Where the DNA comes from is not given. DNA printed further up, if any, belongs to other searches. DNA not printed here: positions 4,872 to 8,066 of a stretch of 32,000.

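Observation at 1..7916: Co-oriented SNF2 helicase, orphan nuclease-like ORF, Mod, toxin-antitoxin and Res: a type III-like R-M locus with extra modules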

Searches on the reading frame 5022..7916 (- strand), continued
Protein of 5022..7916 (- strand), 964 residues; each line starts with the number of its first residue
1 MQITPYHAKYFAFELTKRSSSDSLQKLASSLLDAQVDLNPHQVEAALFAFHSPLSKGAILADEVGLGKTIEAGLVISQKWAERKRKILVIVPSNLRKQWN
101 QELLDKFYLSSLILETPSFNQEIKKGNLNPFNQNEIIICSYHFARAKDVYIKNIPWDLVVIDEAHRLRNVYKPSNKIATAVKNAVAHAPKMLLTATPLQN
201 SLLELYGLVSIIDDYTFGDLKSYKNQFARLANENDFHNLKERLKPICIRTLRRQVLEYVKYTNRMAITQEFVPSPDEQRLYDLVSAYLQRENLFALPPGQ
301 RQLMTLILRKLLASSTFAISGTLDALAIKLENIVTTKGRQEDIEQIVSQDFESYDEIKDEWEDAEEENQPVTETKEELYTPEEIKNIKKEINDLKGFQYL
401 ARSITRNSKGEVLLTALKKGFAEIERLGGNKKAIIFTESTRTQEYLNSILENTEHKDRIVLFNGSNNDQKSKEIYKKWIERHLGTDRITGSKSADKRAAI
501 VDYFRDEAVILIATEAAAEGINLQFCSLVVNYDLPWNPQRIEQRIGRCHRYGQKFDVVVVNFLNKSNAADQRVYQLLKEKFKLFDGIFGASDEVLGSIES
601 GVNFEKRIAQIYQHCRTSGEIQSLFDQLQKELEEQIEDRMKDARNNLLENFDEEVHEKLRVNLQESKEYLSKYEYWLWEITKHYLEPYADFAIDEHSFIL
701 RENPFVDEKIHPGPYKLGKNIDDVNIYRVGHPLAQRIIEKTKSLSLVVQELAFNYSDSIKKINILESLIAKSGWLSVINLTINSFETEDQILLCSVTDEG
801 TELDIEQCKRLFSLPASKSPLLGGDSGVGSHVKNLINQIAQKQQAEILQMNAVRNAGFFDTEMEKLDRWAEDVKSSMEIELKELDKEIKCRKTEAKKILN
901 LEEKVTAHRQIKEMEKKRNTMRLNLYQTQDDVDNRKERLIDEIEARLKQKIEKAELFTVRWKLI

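Call 54: predict_structure(alignment_id=A1)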
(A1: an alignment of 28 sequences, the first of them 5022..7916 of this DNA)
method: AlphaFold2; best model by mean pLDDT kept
length: 964 residues; sequences in the alignment: 28
mean_pLDDT: 63.0   pTM: 0.43
mean pLDDT of the five models: 63.0, 60.3, 60.2, 57.3, 56.9
residues with pLDDT >= 90: 68; 70-90: 348; 50-70: 275; < 50: 273
segments of 3 or more residues with pLDDT < 50: 37-39, 63-65, 168-174, 197-205, 219-272, 309-314, 338-377, 427-429, 513-608, 642-669, 824-826
pLDDT, mean of each block of 10 residues (from residue 1): 87 83 55 52 54 54 53 60 74 80 68 77 73 74 81 81 63 57 73 57 50 53 37 42 34 34 27 64 69 63 48 53 73 60 34 33 31 44 80 82 59 55 53 60 62 64 64 79 70 63 62 42 27 26 26 24 32 38 33 32 45 51 63 55 41 31 38 81 89 78 78 67 62 86 89 78 82 93 80 91 90 88 62 90 89 78 76 77 88 85 87 89 83 80 70 91 91
secondary structure, 60 per line:
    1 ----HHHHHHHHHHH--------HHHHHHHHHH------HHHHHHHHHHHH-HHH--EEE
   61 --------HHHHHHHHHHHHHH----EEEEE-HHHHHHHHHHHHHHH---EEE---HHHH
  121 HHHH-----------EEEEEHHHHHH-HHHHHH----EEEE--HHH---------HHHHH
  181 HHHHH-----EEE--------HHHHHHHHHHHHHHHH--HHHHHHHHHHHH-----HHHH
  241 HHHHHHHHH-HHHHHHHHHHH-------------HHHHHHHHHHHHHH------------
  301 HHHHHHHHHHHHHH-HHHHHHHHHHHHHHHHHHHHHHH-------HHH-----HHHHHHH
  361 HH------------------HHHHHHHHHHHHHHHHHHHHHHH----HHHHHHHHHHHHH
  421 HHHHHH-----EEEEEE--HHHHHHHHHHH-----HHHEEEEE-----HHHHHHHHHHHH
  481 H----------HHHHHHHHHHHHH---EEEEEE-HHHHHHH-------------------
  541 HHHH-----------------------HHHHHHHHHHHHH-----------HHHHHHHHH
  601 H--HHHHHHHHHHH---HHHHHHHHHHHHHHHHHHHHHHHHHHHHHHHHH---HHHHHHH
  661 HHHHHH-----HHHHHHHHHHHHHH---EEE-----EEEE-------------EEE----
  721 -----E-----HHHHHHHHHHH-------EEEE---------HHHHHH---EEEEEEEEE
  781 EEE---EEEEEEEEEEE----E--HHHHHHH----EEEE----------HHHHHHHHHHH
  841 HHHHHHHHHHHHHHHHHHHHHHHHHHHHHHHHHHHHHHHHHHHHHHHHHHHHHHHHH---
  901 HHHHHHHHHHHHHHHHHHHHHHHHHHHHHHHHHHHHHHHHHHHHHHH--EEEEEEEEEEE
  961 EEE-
elements in order (helices of 4 or more, strands of 3 or more residues): H5-15 H24-33 H40-51 E58-60 H69-82 E87-91 H93-107 E111-113 H117-124 E136-140 H141-146 H148-153 E158-161 H176-185 E191-193 H202-217 H220-231 H237-249 H251-261 H275-288 H301-314 H316-338 H354-362 H381-403 H408-426 E432-437 H440-450 E459-463 H469-481 H492-504 E508-513 H515-521 H541-544 H568-580 H592-601 H604-614 H618-650 H654-666 H672-685 E689-691 E697-700 E714-716 H732-742 E750-753 H763-768 E772-783 E787-797 H805-811 E816-819 H830-897 H901-947 E950-963

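Call 56: fold_search(model_id=the predicted structure, library=pdb)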
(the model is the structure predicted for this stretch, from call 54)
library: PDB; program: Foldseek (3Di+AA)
matches with E <= 10: 831; with E <= 0.001: 120
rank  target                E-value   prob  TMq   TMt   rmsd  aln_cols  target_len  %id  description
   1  6bog_A                1.4e-16  1.00  0.32  0.32  23.4      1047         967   17  Crystal structure of RapA, a Swi2/Snf2 protein that recycles RNA polymerase during transcription (released 2017-12-13)
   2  8spg                  7.1e-16  1.00  0.30  0.33  24.9      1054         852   17  Crystal structure of N-terminally truncated Escherichia coli RapA in complex with MgADP (released 2024-07-03)
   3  8t0l_F                1.3e-15  1.00  0.32  0.32  20.6      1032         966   16  E. coli Sw2/Snf2 ATPase RapA bound to both ADP-AlF3 and reconstituted E. coli RNA polymerase post-termination complex  (released 2025-04-02)
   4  8so8                  5.6e-15  1.00  0.33  0.36  23.8      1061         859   16  Crystal structure of an N-terminally truncated variant of Escherichia coli RapA (released 2024-07-03)
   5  4s20_K                1.5e-10  1.00  0.29  0.29  25.8      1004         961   17  Structural basis for transcription reactivation by RapA (released 2015-02-04)
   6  9jnv_K                3.4e-09  1.00  0.20  0.28  16.9       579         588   17  Structure of isw1-nucleosome complex in ADP(S) state (released 2025-04-09)
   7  9jo5_K                6.6e-09  1.00  0.18  0.26  18.0       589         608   19  Structure of isw1-nucleosome complex in ADP-B state (released 2025-04-09)
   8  9jnu_K                1.1e-08  1.00  0.20  0.31  16.6       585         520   20  Structure of isw1-nucleosome complex in ADP state (released 2025-04-09)
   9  9jnz_K                2.2e-08  1.00  0.20  0.30  17.1       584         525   19  Structure of isw1-nucleosome complex in Apo state (released 2025-04-09)
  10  9cab_A                2.7e-08  1.00  0.20  0.25  33.8       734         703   15  Cryo-EM structure of human SRCAP-nucleosome complex in the encounter state (composite structure) (released 2025-06-18)
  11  9jao_C                4.7e-08  1.00  0.18  0.26  15.8       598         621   18  The structure of SMARCAD1 bound to the hexasome in the presence of ADP-BeFx (released 2025-04-30)
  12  9ca7_A                5.0e-08  1.00  0.19  0.23  33.2       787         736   16  Cryo-EM structure of human SRCAP-nucleosome complex in the fully-engaged state (composite structure) (released 2025-06-18)
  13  9lj2_N                6.0e-08  1.00  0.21  0.33  16.6       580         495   20  Structure of isw1-nucleosome double-bound complex in ADP-ADP+ state (released 2025-04-09)
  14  7epu_B                6.0e-08  1.00  0.18  0.23  33.8       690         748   13  Crystal structure of HsALC1 (released 2021-07-14)
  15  9gd3_W                6.3e-08  1.00  0.17  0.18  25.5       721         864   14  Structure of a mononucleosome bound by one copy of Chd1 with the DBD on the exit-side DNA. (released 2024-09-18)
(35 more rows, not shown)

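Call 60: find_encoding_contigs(protein=P0044, flank=10000, max_places=1)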
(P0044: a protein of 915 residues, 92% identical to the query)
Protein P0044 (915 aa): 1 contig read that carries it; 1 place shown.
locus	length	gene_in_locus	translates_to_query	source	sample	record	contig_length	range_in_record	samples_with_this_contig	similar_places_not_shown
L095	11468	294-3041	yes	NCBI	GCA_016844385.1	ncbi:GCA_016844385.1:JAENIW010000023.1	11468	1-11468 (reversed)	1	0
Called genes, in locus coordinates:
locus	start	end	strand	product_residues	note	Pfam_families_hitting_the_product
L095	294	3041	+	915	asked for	PF01555:N6_N4_Mtase (weak), PF00176:SNF2-rel_dom, PF00271:Helicase_C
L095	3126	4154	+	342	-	PF00142:Fer4_NifH (weak), PF01656:CbiA, PF13614:AAA_31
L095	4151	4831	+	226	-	-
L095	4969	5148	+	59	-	-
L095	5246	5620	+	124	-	PF04326:SLFN_AlbA_2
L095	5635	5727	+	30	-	-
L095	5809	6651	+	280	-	PF02498:Bro-N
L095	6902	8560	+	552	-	PF01555:N6_N4_Mtase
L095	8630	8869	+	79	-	-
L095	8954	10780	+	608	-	PF04851:ResIII, PF00271:Helicase_C (faint)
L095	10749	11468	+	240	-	?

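Call 61: find_encoding_contigs(protein=P0041, flank=10000, max_places=1)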
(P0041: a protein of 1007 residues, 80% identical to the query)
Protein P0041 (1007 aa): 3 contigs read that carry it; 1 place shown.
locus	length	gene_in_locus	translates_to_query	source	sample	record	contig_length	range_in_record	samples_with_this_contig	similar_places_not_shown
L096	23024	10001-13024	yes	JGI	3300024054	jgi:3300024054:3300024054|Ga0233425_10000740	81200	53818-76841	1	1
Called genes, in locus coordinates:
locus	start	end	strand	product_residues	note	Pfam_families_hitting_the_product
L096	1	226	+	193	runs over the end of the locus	-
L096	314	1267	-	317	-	PF03099:BPL_LplA_LipB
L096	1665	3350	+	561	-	-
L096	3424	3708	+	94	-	PF00166:Cpn10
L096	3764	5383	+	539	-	PF00118:Cpn60_TCP1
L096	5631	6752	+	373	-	PF00226:DnaJ, PF01556:DnaJ_C, PF00684:DnaJ_CXXCXGXG, PF15777:Anti-TRAP (faint), PF27439:DnaJ_C_2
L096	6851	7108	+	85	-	PF09723:Zn_ribbon_8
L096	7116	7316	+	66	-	PF03884:YacG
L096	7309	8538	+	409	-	-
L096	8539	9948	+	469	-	PF00005:ABC_tran (faint), PF00009:GTP_EFTU, PF01926:MMR_HSR1, PF02421:FeoB_N, PF00009:GTP_EFTU (weak), PF01926:MMR_HSR1, PF02421:FeoB_N, PF14714:KH_dom-like, +6 more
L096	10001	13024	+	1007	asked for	PF00176:SNF2-rel_dom, PF00270:DEAD, PF04851:ResIII, PF00271:Helicase_C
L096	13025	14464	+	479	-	-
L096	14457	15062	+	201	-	-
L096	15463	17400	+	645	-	PF00078:RVT_1, PF13646:HEAT_2 (faint)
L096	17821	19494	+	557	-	PF01555:N6_N4_Mtase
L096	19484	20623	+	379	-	PF17761:DUF1016_N, PF06250:YhcG_C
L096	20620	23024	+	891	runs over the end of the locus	PF04851:ResIII, PF00271:Helicase_C (weak), PF19778:RE_endonuc (weak)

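Call 62: find_encoding_contigs(protein=P0043, flank=10000, max_places=1)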
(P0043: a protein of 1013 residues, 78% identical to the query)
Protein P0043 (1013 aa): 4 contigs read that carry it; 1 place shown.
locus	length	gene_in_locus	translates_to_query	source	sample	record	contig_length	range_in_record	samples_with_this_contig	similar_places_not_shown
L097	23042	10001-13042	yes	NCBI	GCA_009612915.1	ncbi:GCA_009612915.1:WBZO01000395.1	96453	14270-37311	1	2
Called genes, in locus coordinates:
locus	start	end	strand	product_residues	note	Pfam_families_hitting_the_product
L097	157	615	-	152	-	PF04273:BLH_phosphatase, PF22741:PTP-NADK, PF22784:PTP-SAK (weak)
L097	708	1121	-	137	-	PF13686:DrsE_2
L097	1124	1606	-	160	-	PF01814:Hemerythrin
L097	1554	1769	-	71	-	-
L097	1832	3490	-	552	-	PF14522:Cytochrome_C7 (faint), PF14537:Cytochrom_c3_2 (faint), PF13435:Cytochrome_C554 (weak), PF13447:Multi-haem_cyto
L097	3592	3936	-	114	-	PF04343:DUF488, PF22751:DUF488-N3a, PF22752:DUF488-N3i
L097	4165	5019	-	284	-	PF00248:Aldo_ket_red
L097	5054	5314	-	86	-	PF09630:DUF2024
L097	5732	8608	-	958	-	PF19864:Radical_SAM_N2, PF04055:Radical_SAM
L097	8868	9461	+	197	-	-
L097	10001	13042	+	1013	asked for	PF00176:SNF2-rel_dom, PF00270:DEAD, PF04851:ResIII, PF13872:AAA_34 (faint), PF00271:Helicase_C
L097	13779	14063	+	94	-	PF06250:YhcG_C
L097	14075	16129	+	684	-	PF01555:N6_N4_Mtase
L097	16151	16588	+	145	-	PF04480:DUF559, PF18741:MTES_1575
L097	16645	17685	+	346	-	PF17761:DUF1016_N, PF06250:YhcG_C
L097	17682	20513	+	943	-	PF04851:ResIII, PF00271:Helicase_C (weak), PF08722:Tn7_TnsA-like_N (weak)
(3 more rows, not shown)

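Call 64: search_dna_similar(query=window:5022-7916:-, collection=plasmids, mode=protein, max_evalue=1e-50, max_rows=25)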
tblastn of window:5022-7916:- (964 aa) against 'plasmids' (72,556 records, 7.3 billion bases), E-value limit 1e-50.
Records with a match: 59; places in all: 60; records where one place covers at least 80% of the query: 44.
Best place of each record, by identity: <60% 59.
By first word of the organism name: Salmonella 15; Klebsiella 11; Halobacterium 7; Providencia 5; Escherichia 2; Aeromonas 2; Roseomonas 2; Rhizobium 1; Cupriavidus 1; Planctomycetes 1; and 12 more.
By predicted mobility (MOB-suite, as given by PLSDB): conjugative 32; non-mobilizable 23; mobilizable 4.
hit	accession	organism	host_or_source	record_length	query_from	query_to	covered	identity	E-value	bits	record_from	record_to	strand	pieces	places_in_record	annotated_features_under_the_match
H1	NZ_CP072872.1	Rhizobium sp. NLR16a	lentil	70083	3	963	100%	54.1%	0e+0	996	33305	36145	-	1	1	SNF2-related protein | helix-turn-helix domain-containing protein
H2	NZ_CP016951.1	Cupriavidus taiwanensis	Mimosa,single cell,nodules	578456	3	963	100%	52.2%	0e+0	966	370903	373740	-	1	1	SNF2-related protein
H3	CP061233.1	Escherichia coli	Sheep,cell culture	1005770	1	964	100%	51.9%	0e+0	913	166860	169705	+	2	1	none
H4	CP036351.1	Planctomycetes bacterium K2D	-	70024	4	963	100%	50.2%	0e+0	909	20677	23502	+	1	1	rapA: RNA polymerase-associated protein RapA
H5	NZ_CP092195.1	Deinococcus sp. KNUC1210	Setaria viridis,cell ...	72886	4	963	100%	49.7%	0e+0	887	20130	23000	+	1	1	SNF2-related protein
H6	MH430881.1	Salmonella enterica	-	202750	1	963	100%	45.5%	0e+0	807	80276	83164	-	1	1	rapA_1: RNA polymerase-associated protein RapA | hypothetical protein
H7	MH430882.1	Salmonella enterica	-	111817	1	963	100%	45.5%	0e+0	807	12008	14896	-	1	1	rapA_2: RNA polymerase-associated protein RapA | hypothetical protein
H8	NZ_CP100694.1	Salmonella enterica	Homo sapiens,stool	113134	1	963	100%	45.5%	0e+0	807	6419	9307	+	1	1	SNF2-related protein | helix-turn-helix domain-containing protein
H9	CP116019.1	Salmonella enterica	cell culture,pig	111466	1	963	100%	45.5%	0e+0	807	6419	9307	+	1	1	SNF2-related protein | helix-turn-helix domain-containing protein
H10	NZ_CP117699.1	Salmonella enterica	Homo sapiens,tissue sample,leg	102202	1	963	100%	45.5%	0e+0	807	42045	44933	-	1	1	SNF2-related protein | helix-turn-helix domain-containing protein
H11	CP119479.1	Salmonella enterica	Product-Raw-Ground, Comminuted or ...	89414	1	963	100%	45.5%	0e+0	807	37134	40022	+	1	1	SNF2-related protein | helix-turn-helix domain-containing protein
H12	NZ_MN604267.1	Salmonella enterica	-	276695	1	963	100%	45.5%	0e+0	807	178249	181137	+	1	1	SNF2-related protein | helix-turn-helix domain-containing protein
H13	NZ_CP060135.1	Salmonella enterica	slaughtered pig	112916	1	963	100%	45.5%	0e+0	807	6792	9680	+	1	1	SNF2-related protein | helix-turn-helix domain-containing protein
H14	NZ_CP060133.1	Salmonella enterica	slaughtered pig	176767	1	963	100%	45.5%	0e+0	807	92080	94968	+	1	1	SNF2-related protein | helix-turn-helix domain-containing protein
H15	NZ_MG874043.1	Salmonella sp.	-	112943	1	963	100%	45.5%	0e+0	807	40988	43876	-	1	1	SNF2-related protein | helix-turn-helix domain-containing protein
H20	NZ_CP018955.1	Escherichia coli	Homo sapiens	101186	1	963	100%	44.3%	0e+0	795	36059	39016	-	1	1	SNF2-related protein | helix-turn-helix transcriptional regulator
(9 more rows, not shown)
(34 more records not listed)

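Call 65: get_annotated_region(hit=H8, flank=12000)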
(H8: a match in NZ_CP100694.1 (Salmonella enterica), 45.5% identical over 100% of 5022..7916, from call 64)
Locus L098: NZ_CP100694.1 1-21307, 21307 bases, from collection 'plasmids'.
description: Salmonella enterica subsp. enterica serovar London strain R18.1595 plasmid pR18.1595_113k, complete sequence
organism: Salmonella enterica (NCBI taxid 149390)
taxonomy: Bacteria; Pseudomonadota; Gammaproteobacteria; Enterobacterales; Enterobacteriaceae; Salmonella; Salmonella enterica
host: -; source: Homo sapiens,stool; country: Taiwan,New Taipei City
typing (MOB-suite, as given by PLSDB): conjugative; replicon IncFIB; relaxase MOBC; mating-pair formation MPF_T
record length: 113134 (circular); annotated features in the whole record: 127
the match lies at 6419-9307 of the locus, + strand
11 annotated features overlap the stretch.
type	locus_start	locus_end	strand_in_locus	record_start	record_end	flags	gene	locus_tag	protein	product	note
CDS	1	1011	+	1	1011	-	-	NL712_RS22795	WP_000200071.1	RepB family plasmid replication initiator protein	GO:0006270 - DNA replication initiation [Evidence IEA]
CDS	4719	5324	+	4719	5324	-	-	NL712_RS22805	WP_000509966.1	recombinase family protein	GO:0006310 - DNA recombination [Evidence IEA]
CDS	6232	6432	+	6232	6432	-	-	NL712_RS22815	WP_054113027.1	helix-turn-helix domain-containing protein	-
CDS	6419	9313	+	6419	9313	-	-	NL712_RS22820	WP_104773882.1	SNF2-related protein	-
CDS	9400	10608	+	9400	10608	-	-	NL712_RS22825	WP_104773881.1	IS256 family transposase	-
CDS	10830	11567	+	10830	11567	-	-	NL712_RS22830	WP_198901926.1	Abi family protein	-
CDS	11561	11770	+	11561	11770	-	-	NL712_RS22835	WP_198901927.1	hypothetical protein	-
CDS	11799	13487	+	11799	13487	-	-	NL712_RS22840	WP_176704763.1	site-specific DNA-methyltransferase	GO:0006306 - DNA methylation [Evidence IEA]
CDS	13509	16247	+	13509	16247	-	-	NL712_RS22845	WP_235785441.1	DEAD/DEAH box helicase family protein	-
CDS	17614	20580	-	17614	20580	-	-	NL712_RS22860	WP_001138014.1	Tn3-like element TnAs1 family transposase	-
CDS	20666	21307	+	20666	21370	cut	-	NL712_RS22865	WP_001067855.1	IS6-like element IS26 family transposase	-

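Call 66: get_annotated_region(hit=H20, flank=12000)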
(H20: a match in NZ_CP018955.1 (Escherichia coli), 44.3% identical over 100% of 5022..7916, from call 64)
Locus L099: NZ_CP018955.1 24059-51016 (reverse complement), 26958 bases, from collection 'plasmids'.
description: Escherichia coli strain Ecol_316 plasmid pEC316_2, complete sequence
organism: Escherichia coli (NCBI taxid 562)
taxonomy: Bacteria; Pseudomonadota; Gammaproteobacteria; Enterobacterales; Enterobacteriaceae; Escherichia; Escherichia coli
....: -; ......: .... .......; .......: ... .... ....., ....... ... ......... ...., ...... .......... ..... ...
typing (MOB-suite, as given by PLSDB): conjugative; replicon IncFIB,IncFII; relaxase MOBF,MOBF; mating-pair formation MPF_F
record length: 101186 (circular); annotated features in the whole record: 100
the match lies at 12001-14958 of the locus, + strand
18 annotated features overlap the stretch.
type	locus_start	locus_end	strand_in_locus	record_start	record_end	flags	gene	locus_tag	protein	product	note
CDS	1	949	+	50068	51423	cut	-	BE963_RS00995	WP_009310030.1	DUF3560 domain-containing protein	-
CDS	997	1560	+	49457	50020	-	-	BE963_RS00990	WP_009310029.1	methyltransferase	-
CDS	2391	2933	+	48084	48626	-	ssb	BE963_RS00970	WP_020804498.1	single-stranded DNA-binding protein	GO:0006310 - DNA recombination [Evidence IEA]; GO:0006281 - DNA repair [Evidence IEA]; GO:0006260 - DNA replication ...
CDS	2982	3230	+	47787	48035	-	-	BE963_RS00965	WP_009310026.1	DUF905 domain-containing protein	-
CDS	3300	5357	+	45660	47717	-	-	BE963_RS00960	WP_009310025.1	ParB/RepB/Spo0J family partition protein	-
CDS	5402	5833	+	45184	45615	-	psiB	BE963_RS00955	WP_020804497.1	conjugation system SOS inhibitor PsiB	-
CDS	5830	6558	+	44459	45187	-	-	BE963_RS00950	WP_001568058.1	plasmid SOS inhibition protein A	-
CDS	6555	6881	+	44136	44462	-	-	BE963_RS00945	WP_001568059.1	hypothetical protein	-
CDS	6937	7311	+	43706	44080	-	-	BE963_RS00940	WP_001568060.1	hypothetical protein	-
CDS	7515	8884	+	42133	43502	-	-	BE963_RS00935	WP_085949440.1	IS3-like element ISKpn8 family transposase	GO:0006313 - DNA transposition [Evidence IEA]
CDS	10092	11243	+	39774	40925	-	-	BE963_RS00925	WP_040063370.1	IS30 family transposase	-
CDS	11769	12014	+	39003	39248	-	-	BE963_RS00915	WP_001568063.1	helix-turn-helix transcriptional regulator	-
CDS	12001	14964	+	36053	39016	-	-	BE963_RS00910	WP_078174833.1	SNF2-related protein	-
CDS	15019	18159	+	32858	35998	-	-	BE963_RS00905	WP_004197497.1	DNA methyltransferase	-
CDS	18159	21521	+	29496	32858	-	-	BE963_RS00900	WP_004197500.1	DEAD/DEAH box helicase family protein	-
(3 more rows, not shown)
